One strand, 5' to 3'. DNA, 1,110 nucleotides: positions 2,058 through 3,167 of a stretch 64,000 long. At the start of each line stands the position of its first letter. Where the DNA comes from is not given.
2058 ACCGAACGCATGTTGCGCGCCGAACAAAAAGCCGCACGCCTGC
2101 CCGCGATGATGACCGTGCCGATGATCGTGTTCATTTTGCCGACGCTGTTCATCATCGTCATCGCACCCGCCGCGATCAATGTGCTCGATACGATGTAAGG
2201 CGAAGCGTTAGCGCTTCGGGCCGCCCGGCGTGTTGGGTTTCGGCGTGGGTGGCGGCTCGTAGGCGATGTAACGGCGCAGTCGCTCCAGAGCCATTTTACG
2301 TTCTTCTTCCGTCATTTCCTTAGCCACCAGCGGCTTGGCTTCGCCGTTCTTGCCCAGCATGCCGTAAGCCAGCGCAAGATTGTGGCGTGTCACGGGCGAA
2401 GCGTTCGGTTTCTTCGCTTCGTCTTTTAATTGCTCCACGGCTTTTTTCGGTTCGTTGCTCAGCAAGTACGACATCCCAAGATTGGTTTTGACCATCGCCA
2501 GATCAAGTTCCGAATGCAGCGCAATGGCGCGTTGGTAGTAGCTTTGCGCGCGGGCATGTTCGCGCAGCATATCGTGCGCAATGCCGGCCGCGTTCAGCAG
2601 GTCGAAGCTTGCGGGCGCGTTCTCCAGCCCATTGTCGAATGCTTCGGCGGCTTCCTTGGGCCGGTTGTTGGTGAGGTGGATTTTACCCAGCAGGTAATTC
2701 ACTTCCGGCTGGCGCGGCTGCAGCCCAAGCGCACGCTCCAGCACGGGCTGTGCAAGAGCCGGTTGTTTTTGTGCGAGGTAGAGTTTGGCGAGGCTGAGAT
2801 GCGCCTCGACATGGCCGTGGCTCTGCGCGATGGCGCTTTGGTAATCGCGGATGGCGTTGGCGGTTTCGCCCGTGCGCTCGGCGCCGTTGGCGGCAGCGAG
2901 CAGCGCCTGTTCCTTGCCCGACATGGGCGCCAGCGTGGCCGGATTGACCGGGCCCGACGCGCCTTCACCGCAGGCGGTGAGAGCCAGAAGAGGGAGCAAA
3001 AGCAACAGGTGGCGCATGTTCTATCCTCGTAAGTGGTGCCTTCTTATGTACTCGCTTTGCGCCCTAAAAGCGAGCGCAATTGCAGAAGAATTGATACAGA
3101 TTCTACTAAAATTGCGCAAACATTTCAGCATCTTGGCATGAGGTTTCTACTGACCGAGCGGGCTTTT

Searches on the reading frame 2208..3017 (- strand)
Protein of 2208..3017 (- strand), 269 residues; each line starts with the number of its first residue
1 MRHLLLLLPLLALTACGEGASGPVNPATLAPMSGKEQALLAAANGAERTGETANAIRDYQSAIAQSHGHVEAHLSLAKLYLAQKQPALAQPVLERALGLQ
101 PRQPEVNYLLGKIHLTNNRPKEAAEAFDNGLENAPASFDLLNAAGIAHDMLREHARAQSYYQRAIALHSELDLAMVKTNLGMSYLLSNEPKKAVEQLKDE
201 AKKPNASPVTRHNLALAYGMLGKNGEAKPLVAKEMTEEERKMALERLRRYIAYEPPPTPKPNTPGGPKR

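Call 60: search_protein_families(library=pfam, proteins=[window:2208-3017:-], max_evalue=0.001)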
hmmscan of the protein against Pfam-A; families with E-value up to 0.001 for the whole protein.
window:2208-3017:- (269 aa): 19 families
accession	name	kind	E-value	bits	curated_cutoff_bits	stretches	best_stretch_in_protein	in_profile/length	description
PF07719.23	TPR_2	-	2e-17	62.2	27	0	104-135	1-32/34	Tetratricopeptide repeat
PF00515.34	TPR_1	-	6e-16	57.9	27.8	0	71-101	2-32/34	Tetratricopeptide repeat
PF13432.12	TPR_16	-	1.1e-13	51.8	32.7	1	75-136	2-63/65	Tetratricopeptide repeat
PF13428.12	TPR_14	-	1.3e-13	50.5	23.5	1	70-113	1-44/44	Tetratricopeptide repeat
PF13181.12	TPR_8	-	6.9e-13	48.1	25.7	0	71-101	2-32/34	Tetratricopeptide repeat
PF14559.12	TPR_19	-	1.1e-12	48.6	25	2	81-136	2-57/68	Tetratricopeptide repeat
PF13424.12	TPR_12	-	1.1e-11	45.2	30.1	1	142-198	8-69/77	Tetratricopeptide repeat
PF13431.12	TPR_17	-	8.3e-11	41.7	24.4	0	59-90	2-33/34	Tetratricopeptide repeat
PF12895.13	ANAPC3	-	3.9e-08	33.9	27.2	1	54-128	7-80/82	Anaphase-promoting complex, cyclosome, subunit 3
PF13414.12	TPR_11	-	8.4e-08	32.2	26.8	0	50-83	8-41/42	TPR repeat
PF13176.12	TPR_7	-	2.3e-06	27.7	27.9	0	72-104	1-35/36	Tetratricopeptide repeat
PF07721.20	TPR_4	-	6.9e-06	26.6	27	0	71-95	2-26/26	Tetratricopeptide repeat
PF13174.12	TPR_6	-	3.5e-05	24.6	26.3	0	71-97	1-27/33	Tetratricopeptide repeat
PF13374.12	TPR_10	-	8.8e-05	22.8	27.5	0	210-230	4-24/42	Tetratricopeptide repeat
PF23300.3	HEAT_Nup120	-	0.00013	22.2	29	1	81-168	7-95/170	Nucleoporin Nup120, HEAT repeats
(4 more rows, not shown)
